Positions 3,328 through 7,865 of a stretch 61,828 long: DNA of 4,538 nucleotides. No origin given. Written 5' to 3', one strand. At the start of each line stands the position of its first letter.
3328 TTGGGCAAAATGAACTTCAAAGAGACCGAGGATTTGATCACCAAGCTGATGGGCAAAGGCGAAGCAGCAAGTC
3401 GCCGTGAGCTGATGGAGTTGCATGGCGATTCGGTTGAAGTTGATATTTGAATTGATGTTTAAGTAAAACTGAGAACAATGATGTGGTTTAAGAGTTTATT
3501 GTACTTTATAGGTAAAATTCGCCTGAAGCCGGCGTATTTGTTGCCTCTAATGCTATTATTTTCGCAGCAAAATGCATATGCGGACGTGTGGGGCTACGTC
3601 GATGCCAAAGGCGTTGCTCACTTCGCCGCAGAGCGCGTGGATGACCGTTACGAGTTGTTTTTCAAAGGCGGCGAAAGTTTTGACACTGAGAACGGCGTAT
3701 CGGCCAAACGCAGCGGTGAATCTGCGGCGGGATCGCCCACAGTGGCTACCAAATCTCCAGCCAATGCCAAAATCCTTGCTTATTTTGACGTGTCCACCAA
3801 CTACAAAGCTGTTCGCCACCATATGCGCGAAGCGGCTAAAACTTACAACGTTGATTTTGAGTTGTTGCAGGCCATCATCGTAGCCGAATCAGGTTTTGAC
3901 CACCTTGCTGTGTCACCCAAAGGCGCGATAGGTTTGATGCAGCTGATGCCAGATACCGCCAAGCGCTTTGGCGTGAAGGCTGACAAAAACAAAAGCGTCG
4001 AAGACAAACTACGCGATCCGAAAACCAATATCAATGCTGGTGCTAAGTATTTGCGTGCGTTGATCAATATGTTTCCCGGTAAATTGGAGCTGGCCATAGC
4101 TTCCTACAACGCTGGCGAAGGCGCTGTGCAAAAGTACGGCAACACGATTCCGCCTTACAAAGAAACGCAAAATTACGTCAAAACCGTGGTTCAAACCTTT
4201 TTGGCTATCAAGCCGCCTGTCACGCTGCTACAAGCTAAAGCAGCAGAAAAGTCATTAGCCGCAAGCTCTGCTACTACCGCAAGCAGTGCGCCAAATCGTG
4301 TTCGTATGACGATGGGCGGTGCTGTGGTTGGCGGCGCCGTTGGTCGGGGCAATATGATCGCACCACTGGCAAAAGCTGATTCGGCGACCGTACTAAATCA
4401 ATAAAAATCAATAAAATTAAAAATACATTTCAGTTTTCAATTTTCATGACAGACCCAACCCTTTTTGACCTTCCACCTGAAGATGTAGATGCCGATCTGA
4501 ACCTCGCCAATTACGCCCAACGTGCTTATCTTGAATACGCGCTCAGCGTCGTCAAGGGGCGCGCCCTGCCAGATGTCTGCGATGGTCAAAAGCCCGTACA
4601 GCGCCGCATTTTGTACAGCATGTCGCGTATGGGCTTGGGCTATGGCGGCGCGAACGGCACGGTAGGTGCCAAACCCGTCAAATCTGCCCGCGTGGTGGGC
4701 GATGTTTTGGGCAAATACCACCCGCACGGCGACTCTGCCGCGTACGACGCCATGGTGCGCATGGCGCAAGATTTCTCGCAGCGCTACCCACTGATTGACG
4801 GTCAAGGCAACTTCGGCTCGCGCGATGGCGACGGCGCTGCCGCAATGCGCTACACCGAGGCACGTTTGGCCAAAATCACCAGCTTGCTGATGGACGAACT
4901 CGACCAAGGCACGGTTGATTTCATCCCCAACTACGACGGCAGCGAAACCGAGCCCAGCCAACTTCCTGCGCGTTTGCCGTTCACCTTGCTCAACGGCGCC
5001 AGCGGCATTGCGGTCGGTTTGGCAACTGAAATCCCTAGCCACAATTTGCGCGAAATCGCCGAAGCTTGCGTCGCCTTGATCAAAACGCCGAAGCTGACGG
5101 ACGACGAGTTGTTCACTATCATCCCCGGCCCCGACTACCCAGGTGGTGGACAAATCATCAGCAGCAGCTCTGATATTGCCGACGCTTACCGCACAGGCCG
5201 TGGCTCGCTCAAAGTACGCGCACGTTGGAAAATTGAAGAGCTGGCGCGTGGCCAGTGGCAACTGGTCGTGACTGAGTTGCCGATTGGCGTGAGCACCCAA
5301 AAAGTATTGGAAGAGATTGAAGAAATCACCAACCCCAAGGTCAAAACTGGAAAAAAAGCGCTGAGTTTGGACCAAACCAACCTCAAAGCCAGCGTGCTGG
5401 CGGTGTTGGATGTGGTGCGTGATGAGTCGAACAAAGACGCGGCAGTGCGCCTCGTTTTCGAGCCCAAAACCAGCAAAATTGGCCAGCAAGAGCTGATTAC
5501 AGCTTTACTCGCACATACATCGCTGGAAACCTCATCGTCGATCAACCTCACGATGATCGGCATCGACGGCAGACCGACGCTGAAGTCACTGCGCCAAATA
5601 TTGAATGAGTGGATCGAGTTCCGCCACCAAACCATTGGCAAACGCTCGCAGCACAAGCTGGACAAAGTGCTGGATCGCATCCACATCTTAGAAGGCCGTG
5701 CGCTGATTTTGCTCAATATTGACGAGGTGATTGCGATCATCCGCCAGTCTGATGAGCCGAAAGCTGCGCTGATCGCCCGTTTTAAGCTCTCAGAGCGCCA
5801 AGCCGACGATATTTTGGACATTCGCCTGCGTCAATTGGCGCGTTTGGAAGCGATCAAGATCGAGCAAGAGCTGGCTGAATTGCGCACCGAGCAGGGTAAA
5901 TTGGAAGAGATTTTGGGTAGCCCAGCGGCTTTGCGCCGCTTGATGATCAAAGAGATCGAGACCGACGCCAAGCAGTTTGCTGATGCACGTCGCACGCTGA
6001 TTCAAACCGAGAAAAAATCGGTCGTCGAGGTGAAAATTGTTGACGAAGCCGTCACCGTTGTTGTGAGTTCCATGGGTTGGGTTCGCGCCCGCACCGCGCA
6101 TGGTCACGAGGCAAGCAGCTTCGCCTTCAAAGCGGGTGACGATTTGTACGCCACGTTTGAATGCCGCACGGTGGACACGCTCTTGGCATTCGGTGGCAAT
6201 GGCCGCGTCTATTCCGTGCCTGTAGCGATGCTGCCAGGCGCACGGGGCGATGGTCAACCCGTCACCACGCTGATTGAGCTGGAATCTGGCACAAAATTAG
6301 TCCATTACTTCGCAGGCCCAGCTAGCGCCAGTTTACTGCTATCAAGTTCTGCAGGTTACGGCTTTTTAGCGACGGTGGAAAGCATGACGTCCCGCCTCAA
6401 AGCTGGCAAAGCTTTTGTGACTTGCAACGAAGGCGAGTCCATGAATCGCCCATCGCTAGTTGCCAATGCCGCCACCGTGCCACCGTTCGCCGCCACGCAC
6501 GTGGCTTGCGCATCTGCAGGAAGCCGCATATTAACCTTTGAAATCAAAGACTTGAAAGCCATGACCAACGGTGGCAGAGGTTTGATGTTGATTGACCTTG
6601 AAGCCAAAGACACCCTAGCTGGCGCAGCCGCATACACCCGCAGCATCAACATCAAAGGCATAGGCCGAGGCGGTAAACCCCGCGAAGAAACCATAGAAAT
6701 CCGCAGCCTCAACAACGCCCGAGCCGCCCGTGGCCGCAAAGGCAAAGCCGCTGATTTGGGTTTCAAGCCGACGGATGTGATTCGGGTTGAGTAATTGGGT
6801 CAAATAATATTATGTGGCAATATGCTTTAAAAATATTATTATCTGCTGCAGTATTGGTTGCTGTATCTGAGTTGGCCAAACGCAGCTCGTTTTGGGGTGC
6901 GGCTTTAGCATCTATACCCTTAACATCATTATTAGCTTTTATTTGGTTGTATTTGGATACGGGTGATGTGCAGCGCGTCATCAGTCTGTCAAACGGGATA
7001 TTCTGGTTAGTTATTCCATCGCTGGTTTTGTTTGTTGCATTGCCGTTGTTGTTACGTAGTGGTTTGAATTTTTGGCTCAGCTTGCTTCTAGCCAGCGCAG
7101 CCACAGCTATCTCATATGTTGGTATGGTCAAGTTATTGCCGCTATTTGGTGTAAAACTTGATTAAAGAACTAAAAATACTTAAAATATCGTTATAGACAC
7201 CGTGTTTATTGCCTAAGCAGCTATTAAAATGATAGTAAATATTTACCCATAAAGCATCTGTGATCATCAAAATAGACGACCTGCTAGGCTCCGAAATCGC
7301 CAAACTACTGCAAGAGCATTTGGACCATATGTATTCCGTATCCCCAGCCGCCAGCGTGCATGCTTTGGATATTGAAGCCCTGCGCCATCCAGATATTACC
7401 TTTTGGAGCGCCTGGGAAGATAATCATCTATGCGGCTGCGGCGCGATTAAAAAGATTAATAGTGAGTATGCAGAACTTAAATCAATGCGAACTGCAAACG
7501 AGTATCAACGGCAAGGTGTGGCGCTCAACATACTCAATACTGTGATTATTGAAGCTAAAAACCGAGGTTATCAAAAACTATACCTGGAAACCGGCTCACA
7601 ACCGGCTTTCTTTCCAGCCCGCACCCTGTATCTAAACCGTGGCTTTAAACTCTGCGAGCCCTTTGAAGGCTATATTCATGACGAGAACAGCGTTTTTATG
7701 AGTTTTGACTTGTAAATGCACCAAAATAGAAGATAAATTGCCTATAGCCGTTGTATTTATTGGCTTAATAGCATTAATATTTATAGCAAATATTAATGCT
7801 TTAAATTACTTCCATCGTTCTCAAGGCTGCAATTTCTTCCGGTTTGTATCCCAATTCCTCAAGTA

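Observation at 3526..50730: Repeat copies sit inside protein-coding genes with the reading frame preserved (RPE-like behaviour)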

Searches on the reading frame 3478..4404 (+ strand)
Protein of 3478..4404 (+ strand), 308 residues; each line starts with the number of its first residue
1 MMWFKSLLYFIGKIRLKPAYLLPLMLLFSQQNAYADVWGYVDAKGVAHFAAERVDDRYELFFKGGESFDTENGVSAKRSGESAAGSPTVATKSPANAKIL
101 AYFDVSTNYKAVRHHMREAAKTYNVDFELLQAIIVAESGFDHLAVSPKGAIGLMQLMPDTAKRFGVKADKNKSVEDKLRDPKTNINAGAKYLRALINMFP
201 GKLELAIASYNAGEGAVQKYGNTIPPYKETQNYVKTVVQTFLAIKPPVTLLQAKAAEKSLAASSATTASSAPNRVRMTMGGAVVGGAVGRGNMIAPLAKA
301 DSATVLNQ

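Call 50: search_protein_representatives(protein=window:3478-4404:+)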
Query: 308 residues. Proteins with E-value up to 0.001 (for the whole library): 64740; up to 1e-10: 22415; up to 1e-30: 253. The best 150 are listed.
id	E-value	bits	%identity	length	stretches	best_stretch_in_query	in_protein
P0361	1.4e-91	323.3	59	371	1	11-301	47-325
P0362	3.4e-86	305.6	55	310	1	6-299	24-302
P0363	1.2e-82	293.9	76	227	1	5-190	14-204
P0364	2.7e-78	279.6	53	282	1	28-300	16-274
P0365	2.3e-74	266.7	51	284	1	17-253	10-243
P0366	1.7e-71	257.3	50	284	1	16-299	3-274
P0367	3.1e-71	256.5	55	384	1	31-285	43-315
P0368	5.9e-69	249.0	49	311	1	25-300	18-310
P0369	6.0e-69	249.0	48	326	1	21-298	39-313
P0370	2.1e-68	247.2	51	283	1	27-298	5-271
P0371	4.8e-68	246.0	64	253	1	26-222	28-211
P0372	2.5e-67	243.7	50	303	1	19-297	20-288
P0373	3.0e-64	233.6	48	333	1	19-266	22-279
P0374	1.0e-63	231.8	50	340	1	22-283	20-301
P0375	3.1e-63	230.2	53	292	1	9-230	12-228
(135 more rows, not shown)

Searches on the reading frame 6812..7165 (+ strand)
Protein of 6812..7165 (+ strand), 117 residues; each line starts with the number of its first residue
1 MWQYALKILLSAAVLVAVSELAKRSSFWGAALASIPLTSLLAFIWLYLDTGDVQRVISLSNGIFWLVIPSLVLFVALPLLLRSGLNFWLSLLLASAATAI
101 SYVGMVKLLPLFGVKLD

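Call 59: search_protein_families(library=pfam, proteins=[window:6812-7165:+], max_evalue=0.01)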
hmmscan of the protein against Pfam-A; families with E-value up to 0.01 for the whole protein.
window:6812-7165:+ (117 aa): 0 families

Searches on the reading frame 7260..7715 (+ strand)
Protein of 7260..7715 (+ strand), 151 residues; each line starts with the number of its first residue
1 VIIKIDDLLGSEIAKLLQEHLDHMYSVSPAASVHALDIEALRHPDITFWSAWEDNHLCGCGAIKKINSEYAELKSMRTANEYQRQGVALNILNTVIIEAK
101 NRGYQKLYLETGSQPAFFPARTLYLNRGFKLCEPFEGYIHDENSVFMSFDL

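Call 59: search_protein_families(library=pfam, proteins=[window:7260-7715:+], max_evalue=0.01)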
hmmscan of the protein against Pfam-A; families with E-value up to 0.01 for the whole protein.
window:7260-7715:+ (151 aa): 3 families
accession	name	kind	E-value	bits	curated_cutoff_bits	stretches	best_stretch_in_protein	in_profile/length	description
PF00583.31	Acetyltransf_1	-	3.8e-13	50.2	20.7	1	24-129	12-116/116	Acetyltransferase (GNAT) family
PF13508.13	Acetyltransf_7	-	2e-10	41.3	27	1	45-130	2-83/84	Acetyltransferase (GNAT) domain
PF13673.13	Acetyltransf_10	-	3.1e-08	34.1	23.6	1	42-134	27-112/128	Acetyltransferase (GNAT) domain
